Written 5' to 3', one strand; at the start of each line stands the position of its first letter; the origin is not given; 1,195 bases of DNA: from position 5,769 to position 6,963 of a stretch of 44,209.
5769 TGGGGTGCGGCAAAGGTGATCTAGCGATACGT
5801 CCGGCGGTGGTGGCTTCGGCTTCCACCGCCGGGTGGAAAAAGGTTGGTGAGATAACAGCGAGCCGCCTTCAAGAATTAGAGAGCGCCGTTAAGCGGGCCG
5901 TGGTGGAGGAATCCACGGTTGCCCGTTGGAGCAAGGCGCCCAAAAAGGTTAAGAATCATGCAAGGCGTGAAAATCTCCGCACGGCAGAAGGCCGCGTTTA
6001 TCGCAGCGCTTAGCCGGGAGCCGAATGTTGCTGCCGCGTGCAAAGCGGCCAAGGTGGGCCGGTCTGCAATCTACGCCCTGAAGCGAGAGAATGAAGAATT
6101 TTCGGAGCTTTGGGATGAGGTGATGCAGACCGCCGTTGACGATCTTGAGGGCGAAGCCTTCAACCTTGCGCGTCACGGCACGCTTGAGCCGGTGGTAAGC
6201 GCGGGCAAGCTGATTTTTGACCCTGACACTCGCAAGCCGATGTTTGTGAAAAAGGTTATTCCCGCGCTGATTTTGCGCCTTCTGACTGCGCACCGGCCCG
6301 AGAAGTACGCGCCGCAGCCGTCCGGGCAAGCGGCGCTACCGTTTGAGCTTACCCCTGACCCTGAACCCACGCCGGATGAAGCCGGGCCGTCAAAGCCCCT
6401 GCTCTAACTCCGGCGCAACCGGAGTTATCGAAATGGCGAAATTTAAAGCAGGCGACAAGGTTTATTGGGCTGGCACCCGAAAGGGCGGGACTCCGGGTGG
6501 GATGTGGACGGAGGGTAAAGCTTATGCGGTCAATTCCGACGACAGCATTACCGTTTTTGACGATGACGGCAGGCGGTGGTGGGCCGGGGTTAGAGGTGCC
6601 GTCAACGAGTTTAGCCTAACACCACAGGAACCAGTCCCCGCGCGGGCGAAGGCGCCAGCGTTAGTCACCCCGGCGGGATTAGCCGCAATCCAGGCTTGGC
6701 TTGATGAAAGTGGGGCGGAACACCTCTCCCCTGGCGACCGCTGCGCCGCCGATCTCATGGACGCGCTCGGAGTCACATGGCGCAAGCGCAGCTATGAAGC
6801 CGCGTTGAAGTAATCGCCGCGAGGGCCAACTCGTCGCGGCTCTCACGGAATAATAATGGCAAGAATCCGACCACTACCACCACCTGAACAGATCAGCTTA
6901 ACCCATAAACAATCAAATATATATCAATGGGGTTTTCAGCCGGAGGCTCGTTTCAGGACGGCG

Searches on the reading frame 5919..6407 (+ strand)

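Call 9: search_protein_families(library=pfam, proteins=[window:5919-6407:+], max_evalue=0.01)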
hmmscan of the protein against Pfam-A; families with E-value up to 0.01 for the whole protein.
window:5919-6407:+ (162 aa): 0 families

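Call 14: search_protein_families(library=phrogs, proteins=[window:5919-6407:+], max_evalue=0.01)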
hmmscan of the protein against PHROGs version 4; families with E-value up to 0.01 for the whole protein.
window:5919-6407:+ (162 aa): 3 families
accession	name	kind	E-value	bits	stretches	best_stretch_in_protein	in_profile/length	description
phrog_4044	-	head and packaging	2.4e-20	73.8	1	10-130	15-128/180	terminase small subunit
phrog_2538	-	head and packaging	0.00017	22.7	1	18-98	2-86/129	terminase small subunit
phrog_7936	-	unknown function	0.0037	18.6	1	24-72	82-130/132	-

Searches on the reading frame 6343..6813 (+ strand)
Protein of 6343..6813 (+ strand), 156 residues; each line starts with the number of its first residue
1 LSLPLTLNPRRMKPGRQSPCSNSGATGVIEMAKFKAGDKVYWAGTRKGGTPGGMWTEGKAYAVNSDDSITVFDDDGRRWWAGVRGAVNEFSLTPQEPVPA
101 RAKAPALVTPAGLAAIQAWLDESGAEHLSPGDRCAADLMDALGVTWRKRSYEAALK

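Call 9: search_protein_families(library=pfam, proteins=[window:6343-6813:+], max_evalue=0.01)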
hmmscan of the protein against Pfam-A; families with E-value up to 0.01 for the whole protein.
window:6343-6813:+ (156 aa): 1 family
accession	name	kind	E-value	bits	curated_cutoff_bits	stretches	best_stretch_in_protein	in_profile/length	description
PF21973.2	DUF6925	-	0.0091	15.8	27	0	72-117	10-57/300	Family of unknown function (DUF6925)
